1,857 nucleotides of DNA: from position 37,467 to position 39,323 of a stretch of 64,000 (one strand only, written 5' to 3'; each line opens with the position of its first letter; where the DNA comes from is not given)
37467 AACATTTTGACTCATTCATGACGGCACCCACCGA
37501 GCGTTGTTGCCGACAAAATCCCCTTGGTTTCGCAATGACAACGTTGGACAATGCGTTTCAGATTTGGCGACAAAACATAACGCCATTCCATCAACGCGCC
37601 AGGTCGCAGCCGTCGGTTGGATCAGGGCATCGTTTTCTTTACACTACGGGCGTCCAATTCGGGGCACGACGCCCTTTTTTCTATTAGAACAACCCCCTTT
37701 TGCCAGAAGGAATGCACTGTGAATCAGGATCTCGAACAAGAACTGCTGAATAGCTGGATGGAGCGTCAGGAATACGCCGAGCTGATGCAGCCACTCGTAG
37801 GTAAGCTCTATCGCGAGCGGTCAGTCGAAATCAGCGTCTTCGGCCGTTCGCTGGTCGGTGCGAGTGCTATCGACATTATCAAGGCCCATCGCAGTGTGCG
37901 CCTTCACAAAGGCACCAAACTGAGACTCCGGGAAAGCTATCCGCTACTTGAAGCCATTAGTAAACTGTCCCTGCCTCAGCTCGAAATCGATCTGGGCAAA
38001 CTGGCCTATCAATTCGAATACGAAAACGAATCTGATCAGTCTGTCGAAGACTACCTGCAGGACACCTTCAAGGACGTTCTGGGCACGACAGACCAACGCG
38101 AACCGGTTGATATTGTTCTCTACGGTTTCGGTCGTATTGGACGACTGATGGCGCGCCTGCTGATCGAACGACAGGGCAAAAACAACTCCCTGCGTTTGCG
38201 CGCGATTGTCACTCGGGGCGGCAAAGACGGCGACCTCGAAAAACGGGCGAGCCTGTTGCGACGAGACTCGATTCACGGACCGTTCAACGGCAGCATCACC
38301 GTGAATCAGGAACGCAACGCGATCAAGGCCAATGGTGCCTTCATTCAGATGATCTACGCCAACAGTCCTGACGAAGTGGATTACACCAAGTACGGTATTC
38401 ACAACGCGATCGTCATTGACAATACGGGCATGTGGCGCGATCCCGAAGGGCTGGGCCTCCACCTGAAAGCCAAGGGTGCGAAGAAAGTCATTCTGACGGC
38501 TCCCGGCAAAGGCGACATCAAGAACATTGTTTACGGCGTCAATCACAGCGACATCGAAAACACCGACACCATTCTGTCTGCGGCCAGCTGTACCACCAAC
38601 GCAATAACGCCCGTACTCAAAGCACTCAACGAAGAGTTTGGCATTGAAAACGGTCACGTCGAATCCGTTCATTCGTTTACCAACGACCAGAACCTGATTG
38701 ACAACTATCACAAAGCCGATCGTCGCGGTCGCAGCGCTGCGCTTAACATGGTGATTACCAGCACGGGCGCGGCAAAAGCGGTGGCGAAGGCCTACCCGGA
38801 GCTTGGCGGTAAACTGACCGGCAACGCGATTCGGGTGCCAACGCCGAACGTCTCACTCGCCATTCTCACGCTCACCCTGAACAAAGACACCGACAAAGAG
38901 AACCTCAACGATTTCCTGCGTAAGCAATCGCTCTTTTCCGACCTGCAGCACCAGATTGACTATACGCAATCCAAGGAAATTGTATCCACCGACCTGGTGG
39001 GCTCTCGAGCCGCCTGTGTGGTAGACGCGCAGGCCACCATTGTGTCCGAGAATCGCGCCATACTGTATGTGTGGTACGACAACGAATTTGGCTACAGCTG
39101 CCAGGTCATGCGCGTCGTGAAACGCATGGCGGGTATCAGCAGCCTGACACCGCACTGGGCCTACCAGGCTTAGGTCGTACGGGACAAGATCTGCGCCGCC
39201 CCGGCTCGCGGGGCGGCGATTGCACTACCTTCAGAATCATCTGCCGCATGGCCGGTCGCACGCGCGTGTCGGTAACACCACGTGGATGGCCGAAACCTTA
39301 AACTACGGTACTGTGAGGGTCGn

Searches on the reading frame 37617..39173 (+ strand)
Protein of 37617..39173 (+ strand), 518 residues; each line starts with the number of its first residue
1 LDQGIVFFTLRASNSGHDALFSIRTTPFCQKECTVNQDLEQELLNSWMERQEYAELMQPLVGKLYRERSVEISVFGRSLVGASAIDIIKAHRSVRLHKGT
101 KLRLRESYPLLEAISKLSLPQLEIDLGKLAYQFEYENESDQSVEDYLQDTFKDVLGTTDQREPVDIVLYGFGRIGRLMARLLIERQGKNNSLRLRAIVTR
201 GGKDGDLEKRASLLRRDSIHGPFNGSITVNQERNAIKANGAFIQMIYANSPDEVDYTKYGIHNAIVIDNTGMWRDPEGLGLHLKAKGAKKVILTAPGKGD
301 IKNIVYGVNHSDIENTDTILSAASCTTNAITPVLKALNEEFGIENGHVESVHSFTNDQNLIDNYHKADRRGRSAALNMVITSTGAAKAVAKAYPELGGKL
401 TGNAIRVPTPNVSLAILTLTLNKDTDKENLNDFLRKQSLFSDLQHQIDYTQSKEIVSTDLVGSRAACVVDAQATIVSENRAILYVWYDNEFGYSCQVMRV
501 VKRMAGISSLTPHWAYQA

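Call 58: search_protein_families(library=ncbifam, proteins=[window:37617-39173:+], max_evalue=0.00001)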
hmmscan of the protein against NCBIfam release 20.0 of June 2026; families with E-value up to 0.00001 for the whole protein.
window:37617-39173:+ (518 aa): 9 families
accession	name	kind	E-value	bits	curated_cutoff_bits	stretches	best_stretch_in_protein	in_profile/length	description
NF006139.0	PRK08289.1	equivalog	4.9e-240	797.1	431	1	38-509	4-474/480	glyceraldehyde-3-phosphate dehydrogenase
TIGR01534.1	GAPDH-I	equivalog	4.7e-112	374.4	367.2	1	166-499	2-330/330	type I glyceraldehyde-3-phosphate dehydrogenase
NF005830.0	PRK07729.1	equivalog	2.4e-83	279.9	546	1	166-505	5-331/343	glyceraldehyde-3-phosphate dehydrogenase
NF033735.1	G3PDH_Arsen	exception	2.7e-77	260.4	450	1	167-500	2-322/323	ArsJ-associated glyceraldehyde-3-phosphate dehydrogenase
NF005641.0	PRK07403.1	equivalog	3.9e-76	256.4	616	1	166-501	4-329/337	type I glyceraldehyde-3-phosphate dehydrogenase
NF006512.0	PRK08955.1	equivalog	1.6e-64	218.3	563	1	165-504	4-330/334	glyceraldehyde-3-phosphate dehydrogenase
TIGR01532.1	E4PD_g-proteo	equivalog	9.8e-63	212.4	530.55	1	167-496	3-322/325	erythrose-4-phosphate dehydrogenase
NF010058.0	PRK13535.1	equivalog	1e-61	209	539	1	165-505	4-334/339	erythrose-4-phosphate dehydrogenase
NF011954.0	PRK15425.1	equivalog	8.4e-60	202.6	662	1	166-502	5-327/331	glyceraldehyde-3-phosphate dehydrogenase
